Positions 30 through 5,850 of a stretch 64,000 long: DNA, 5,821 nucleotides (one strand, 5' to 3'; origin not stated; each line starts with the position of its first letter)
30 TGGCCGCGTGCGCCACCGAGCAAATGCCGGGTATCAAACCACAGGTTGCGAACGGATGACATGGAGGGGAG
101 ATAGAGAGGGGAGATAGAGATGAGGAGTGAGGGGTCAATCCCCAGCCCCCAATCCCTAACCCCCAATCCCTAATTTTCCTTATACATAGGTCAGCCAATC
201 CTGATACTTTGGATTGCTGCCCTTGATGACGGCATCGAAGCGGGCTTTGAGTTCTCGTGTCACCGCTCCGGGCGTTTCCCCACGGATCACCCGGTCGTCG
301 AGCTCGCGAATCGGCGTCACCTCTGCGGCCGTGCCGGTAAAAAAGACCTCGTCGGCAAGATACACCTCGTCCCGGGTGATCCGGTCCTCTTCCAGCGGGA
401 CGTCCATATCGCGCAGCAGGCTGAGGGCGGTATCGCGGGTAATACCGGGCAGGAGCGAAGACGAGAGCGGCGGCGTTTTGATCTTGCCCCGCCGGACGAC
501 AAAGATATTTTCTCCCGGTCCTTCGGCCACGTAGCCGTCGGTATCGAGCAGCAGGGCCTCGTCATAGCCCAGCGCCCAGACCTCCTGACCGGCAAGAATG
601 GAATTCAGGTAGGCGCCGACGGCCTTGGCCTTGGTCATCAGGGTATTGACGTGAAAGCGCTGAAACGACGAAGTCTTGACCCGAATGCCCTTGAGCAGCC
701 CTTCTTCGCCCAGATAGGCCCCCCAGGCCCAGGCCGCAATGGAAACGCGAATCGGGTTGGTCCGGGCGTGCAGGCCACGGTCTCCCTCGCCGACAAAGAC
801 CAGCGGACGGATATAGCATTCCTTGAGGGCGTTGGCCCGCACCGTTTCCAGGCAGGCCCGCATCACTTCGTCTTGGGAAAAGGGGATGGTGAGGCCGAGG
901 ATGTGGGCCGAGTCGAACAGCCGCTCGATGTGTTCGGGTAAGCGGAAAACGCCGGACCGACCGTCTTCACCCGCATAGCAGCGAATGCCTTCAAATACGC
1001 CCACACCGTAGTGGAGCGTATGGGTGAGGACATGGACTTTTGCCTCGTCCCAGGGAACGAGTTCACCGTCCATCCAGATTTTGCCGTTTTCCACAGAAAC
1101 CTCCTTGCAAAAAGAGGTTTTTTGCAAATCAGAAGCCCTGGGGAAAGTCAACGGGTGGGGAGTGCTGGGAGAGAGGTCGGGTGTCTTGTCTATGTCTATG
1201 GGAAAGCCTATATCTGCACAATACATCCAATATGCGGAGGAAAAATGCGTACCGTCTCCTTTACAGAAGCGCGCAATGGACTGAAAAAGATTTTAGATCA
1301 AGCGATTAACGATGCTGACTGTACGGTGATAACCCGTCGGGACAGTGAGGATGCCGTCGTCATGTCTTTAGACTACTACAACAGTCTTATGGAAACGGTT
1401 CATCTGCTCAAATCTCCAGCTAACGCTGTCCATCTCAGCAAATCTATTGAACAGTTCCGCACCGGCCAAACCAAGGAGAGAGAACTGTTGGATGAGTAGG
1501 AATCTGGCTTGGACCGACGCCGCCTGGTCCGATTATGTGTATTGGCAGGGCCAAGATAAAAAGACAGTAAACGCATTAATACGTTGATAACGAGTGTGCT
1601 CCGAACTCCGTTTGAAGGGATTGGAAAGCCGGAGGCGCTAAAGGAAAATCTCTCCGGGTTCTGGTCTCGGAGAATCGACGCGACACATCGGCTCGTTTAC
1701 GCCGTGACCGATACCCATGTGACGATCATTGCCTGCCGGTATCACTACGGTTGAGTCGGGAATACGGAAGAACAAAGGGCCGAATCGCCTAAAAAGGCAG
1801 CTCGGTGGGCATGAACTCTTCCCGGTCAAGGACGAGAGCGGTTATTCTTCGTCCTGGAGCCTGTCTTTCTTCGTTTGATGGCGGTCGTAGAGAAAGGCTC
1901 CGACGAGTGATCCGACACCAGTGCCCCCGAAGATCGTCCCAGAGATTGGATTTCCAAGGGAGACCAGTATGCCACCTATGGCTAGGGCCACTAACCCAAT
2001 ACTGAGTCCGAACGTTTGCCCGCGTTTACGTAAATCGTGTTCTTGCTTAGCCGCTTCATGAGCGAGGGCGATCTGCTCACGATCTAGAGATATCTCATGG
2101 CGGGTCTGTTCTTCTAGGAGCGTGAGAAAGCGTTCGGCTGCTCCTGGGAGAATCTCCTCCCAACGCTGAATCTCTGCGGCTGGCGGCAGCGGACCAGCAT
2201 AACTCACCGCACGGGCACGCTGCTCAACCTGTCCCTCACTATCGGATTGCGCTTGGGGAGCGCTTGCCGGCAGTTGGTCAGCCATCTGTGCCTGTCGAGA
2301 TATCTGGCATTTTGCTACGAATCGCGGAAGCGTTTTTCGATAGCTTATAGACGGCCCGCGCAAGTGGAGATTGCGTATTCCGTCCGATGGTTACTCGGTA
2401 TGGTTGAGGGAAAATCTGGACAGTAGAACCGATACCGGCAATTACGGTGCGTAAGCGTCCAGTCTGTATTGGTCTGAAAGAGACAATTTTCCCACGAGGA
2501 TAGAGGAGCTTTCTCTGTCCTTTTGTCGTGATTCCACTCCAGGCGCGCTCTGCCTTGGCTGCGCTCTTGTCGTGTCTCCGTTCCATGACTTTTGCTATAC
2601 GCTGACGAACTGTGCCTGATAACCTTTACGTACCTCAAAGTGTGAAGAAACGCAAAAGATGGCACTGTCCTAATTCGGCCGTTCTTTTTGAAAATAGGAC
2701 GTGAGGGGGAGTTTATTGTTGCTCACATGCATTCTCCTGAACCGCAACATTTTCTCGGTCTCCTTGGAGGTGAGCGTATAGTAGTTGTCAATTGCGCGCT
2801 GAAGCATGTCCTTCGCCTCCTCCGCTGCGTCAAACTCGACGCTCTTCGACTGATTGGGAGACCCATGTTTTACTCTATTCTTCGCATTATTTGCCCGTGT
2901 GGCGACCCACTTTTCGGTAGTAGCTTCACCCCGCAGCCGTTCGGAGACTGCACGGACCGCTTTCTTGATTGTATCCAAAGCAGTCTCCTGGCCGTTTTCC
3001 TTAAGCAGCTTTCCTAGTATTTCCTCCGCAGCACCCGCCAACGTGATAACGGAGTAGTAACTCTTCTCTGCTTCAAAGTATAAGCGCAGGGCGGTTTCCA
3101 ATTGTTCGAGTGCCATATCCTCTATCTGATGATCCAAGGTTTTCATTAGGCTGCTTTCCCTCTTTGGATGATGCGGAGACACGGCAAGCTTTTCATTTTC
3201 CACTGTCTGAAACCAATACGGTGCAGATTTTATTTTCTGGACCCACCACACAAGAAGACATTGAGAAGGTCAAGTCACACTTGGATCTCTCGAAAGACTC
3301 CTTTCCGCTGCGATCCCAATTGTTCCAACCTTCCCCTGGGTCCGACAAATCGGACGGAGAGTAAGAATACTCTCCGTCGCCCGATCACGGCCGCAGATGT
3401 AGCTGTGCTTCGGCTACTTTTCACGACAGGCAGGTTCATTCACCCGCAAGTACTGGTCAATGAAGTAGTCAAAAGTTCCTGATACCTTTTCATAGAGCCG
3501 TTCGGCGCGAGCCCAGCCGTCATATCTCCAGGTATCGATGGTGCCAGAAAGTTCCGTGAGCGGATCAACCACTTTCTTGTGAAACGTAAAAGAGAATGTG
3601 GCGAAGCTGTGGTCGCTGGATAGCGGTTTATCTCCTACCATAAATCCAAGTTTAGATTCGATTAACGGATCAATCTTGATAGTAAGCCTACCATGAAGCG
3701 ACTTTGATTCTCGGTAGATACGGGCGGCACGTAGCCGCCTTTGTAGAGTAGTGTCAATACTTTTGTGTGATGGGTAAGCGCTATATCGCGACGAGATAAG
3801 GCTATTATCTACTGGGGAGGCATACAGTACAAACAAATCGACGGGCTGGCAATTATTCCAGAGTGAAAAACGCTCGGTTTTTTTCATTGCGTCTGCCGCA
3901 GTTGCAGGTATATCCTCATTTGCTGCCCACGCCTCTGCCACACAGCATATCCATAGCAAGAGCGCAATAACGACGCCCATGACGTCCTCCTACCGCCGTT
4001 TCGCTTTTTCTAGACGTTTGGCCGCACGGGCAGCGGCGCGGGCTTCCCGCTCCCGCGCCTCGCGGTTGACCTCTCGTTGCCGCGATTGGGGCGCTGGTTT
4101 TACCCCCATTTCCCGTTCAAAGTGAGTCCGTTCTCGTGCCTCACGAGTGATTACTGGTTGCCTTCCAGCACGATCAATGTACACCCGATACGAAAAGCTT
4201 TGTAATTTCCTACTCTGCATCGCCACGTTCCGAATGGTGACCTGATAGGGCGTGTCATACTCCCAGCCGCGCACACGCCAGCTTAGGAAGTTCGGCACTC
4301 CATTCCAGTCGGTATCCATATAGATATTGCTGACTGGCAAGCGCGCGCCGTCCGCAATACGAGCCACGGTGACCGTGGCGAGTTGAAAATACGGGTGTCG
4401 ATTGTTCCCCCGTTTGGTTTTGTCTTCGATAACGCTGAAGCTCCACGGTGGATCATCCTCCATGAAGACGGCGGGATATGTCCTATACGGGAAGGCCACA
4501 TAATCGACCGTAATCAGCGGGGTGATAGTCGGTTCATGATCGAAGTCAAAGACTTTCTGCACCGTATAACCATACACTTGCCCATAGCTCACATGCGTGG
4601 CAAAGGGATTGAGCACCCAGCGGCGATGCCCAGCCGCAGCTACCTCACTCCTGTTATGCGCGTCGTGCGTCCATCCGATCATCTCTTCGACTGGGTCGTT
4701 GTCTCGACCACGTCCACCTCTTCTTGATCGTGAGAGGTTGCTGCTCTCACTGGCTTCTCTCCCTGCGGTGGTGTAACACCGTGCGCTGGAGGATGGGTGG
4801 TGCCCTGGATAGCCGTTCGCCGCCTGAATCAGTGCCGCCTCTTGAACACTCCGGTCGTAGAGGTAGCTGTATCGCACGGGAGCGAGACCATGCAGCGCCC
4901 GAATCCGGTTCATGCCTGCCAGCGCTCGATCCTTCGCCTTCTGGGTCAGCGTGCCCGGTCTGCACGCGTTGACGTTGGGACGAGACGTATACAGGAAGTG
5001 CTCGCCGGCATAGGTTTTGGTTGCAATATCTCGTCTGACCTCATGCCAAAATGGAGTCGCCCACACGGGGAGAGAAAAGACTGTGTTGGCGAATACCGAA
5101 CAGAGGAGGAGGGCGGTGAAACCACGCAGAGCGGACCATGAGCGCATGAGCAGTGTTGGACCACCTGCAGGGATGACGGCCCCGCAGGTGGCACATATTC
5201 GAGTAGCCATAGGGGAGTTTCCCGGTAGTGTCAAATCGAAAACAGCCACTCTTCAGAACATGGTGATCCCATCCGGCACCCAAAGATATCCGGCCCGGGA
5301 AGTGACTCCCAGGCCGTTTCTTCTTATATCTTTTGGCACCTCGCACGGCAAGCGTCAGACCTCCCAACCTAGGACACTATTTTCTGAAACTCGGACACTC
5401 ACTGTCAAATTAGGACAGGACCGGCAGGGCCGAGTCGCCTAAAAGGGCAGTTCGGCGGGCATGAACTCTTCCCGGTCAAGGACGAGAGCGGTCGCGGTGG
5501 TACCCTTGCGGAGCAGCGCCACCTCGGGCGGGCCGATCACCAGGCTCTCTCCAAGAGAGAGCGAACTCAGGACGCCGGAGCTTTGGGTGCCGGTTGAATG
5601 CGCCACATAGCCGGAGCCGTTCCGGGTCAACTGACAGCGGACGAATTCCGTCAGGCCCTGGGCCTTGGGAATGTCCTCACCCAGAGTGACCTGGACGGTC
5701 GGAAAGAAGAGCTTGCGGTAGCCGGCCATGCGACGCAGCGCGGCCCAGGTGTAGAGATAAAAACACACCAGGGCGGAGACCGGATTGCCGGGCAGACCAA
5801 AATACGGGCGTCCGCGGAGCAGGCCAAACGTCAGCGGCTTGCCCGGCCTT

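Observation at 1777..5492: ~3.6 kb lower-GC islet bounded by 66-bp direct repeats that duplicate the 3' end of moeA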

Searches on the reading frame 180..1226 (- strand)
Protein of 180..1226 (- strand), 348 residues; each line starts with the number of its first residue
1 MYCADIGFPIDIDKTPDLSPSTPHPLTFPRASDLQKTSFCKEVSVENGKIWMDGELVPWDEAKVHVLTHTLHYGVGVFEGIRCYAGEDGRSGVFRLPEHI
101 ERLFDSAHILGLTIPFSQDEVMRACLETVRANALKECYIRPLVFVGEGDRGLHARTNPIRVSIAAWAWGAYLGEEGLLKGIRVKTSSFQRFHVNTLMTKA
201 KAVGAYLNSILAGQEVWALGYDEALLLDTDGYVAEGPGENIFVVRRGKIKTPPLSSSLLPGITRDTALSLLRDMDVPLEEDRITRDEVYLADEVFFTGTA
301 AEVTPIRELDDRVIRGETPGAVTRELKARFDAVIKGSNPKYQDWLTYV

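Call 9: search_protein_families(library=pfam, proteins=[window:180-1226:-], max_evalue=0.01)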
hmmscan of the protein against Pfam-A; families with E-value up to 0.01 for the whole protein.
window:180-1226:- (348 aa): 1 family
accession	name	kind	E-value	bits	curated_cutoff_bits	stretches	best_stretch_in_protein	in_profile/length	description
PF01063.24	Aminotran_4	-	1.5e-54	185.6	28.5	1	76-308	1-222/223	Amino-transferase class IV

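Call 40: find_encoding_contigs(protein=window:180-1094:-, flank=6000, max_places=10)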
Protein window:180-1094:- (304 aa): 5 contigs read that carry it; 5 places shown.
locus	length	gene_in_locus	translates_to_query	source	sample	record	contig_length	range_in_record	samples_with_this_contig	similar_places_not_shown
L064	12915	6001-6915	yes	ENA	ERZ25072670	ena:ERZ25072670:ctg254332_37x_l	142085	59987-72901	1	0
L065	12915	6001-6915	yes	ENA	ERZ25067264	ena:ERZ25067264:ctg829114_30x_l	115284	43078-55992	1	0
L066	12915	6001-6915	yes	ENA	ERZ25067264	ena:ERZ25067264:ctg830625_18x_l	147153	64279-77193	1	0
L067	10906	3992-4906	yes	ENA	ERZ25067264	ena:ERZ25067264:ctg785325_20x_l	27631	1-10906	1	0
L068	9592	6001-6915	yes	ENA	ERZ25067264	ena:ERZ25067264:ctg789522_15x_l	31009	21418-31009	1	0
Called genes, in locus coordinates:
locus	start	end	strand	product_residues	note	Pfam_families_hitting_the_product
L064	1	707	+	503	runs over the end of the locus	PF00989:PAS, PF08448:PAS_4 (weak), PF12860:PAS_7 (weak), PF13188:PAS_8, PF00512:HisKA, PF02518:HATPase_c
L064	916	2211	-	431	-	PF01743:PolyA_pol, PF12627:PolyA_pol_RNAbd, PF01966:HD, PF13735:tRNA_NucTran2_2 (weak)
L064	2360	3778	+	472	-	PF01225:Mur_ligase, PF08245:Mur_ligase_M, PF02875:Mur_ligase_C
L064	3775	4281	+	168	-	PF00731:AIRC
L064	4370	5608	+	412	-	PF03453:MoeA_N, PF00994:MoCF_biosynth, PF03454:MoeA_C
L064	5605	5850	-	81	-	PF02604:PhdYeFM_antitox, PF12910:PHD_like (weak)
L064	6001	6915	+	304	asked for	PF01063:Aminotran_4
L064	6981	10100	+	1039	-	-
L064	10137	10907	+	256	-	PF00106:adh_short, PF08659:KR, PF13561:adh_short_C2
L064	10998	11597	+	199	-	PF01728:FtsJ, PF13489:Methyltransf_23 (faint), PF13847:Methyltransf_31 (weak)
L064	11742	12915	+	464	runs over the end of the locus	PF14312:FG-GAP_2 (faint), PF13517:FG-GAP_3 (weak), PF01839:FG-GAP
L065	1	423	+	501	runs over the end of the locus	PF00989:PAS, PF08448:PAS_4 (weak), PF12860:PAS_7 (weak), PF13188:PAS_8, PF00512:HisKA, PF02518:HATPase_c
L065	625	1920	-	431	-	PF01743:PolyA_pol, PF12627:PolyA_pol_RNAbd, PF01966:HD, PF13735:tRNA_NucTran2_2 (weak)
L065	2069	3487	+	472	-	PF01225:Mur_ligase, PF08245:Mur_ligase_M, PF02875:Mur_ligase_C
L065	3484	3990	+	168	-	PF00731:AIRC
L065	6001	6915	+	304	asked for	PF01063:Aminotran_4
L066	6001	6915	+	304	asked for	PF01063:Aminotran_4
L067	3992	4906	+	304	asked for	PF01063:Aminotran_4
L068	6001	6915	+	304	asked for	PF01063:Aminotran_4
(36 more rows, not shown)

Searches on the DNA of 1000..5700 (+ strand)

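Call 70: search_rna_families(source=window, start=1000, end=5700, threshold=evalue, max_evalue=1)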
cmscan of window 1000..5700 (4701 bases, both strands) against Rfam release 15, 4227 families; matches with E-value up to 1: 0.
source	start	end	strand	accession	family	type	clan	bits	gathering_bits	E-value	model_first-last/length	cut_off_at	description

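Call 85: search_dna_similar(query=window:2661-2711:+, collection=plasmids, mode=distant, max_evalue=1, max_rows=10)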
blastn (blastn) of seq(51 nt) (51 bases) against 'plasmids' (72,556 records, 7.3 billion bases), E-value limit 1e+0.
No match.
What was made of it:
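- Tried and rejected: There was no plasmid hit (call 85).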

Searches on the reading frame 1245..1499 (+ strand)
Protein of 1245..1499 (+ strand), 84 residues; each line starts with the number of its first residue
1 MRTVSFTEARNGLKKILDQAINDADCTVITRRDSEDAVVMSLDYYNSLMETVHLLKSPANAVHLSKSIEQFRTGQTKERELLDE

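Call 9: search_protein_families(library=pfam, proteins=[window:1245-1499:+], max_evalue=0.01)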
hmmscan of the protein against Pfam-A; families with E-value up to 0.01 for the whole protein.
window:1245-1499:+ (84 aa): 2 families
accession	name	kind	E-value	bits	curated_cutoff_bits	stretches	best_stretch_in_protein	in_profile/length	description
PF02604.26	PhdYeFM_antitox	-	7.5e-21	74.1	29.8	1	1-73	1-73/74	Antitoxin Phd_YefM, type II toxin-antitoxin system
PF12910.14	PHD_like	-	2.1e-05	25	27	1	1-53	1-55/141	Antitoxin of toxin-antitoxin, RelE / RelB, TA system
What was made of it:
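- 1245..1499 (+): yefM antitoxin. Pfam PhdYeFM_antitox, E = 7.5e-21 (call 9).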

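Call 39: find_encoding_contigs(protein=window:1245-1499:+, flank=6000, max_places=10)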
Protein window:1245-1499:+ (84 aa): 5 contigs read that carry it; 5 places shown.
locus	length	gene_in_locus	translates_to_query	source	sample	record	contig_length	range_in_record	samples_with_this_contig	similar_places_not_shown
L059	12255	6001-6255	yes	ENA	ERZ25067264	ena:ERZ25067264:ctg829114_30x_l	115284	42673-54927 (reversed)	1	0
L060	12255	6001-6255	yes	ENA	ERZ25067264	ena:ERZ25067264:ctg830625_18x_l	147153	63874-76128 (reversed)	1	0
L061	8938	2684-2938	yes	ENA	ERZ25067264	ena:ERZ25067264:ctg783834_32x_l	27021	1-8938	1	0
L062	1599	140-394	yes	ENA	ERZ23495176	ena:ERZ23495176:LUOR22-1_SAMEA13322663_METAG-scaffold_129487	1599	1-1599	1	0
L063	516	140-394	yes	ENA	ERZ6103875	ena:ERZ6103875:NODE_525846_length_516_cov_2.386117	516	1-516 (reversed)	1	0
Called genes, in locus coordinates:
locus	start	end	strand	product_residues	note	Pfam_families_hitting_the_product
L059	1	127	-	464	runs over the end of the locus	PF14312:FG-GAP_2 (faint), PF13517:FG-GAP_3 (weak), PF01839:FG-GAP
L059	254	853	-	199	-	PF01728:FtsJ, PF13489:Methyltransf_23 (faint), PF13847:Methyltransf_31 (weak)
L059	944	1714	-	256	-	PF00106:adh_short, PF08659:KR, PF13561:adh_short_C2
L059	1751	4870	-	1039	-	-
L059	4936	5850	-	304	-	PF01063:Aminotran_4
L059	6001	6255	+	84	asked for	PF02604:PhdYeFM_antitox, PF12910:PHD_like (weak)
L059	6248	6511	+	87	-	PF06769:YoeB_toxin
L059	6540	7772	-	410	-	PF03453:MoeA_N, PF00994:MoCF_biosynth, PF03454:MoeA_C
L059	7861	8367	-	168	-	PF00731:AIRC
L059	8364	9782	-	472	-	PF01225:Mur_ligase, PF08245:Mur_ligase_M, PF02875:Mur_ligase_C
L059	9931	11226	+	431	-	PF01743:PolyA_pol, PF12627:PolyA_pol_RNAbd, PF01966:HD, PF13735:tRNA_NucTran2_2 (weak)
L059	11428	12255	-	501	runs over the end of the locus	PF00989:PAS, PF08448:PAS_4 (weak), PF12860:PAS_7 (weak), PF13188:PAS_8, PF00512:HisKA, PF02518:HATPase_c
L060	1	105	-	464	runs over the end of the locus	PF14312:FG-GAP_2 (faint), PF13517:FG-GAP_3 (weak), PF01839:FG-GAP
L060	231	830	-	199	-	PF01728:FtsJ, PF13489:Methyltransf_23 (faint), PF13847:Methyltransf_31 (faint)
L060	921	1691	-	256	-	PF00106:adh_short, PF08659:KR, PF13561:adh_short_C2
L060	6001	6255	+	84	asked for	PF02604:PhdYeFM_antitox, PF12910:PHD_like (weak)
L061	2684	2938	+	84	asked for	PF02604:PhdYeFM_antitox, PF12910:PHD_like (weak)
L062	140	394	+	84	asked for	PF02604:PhdYeFM_antitox, PF12910:PHD_like (weak)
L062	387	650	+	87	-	PF06769:YoeB_toxin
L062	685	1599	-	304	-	?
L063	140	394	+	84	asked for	PF02604:PhdYeFM_antitox, PF12910:PHD_like (weak)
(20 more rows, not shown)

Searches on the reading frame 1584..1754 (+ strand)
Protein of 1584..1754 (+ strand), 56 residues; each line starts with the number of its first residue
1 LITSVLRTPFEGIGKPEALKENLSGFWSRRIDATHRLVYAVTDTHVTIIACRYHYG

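Call 9: search_protein_families(library=pfam, proteins=[window:1584-1754:+], max_evalue=0.01)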
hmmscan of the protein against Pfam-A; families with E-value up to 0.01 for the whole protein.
window:1584-1754:+ (56 aa): 1 family
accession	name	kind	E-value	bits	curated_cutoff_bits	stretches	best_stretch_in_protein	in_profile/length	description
PF06769.20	YoeB_toxin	-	1.7e-27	95.7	27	1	1-55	26-80/80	YoeB-like toxin of bacterial type II toxin-antitoxin system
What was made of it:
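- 1492..1754 (+): yoeB toxin, broken by a 1-nt deletion in an A-run near position 1569. Pfam YoeB_toxin, E = 1.7e-27 on the C-terminal part (call 9).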
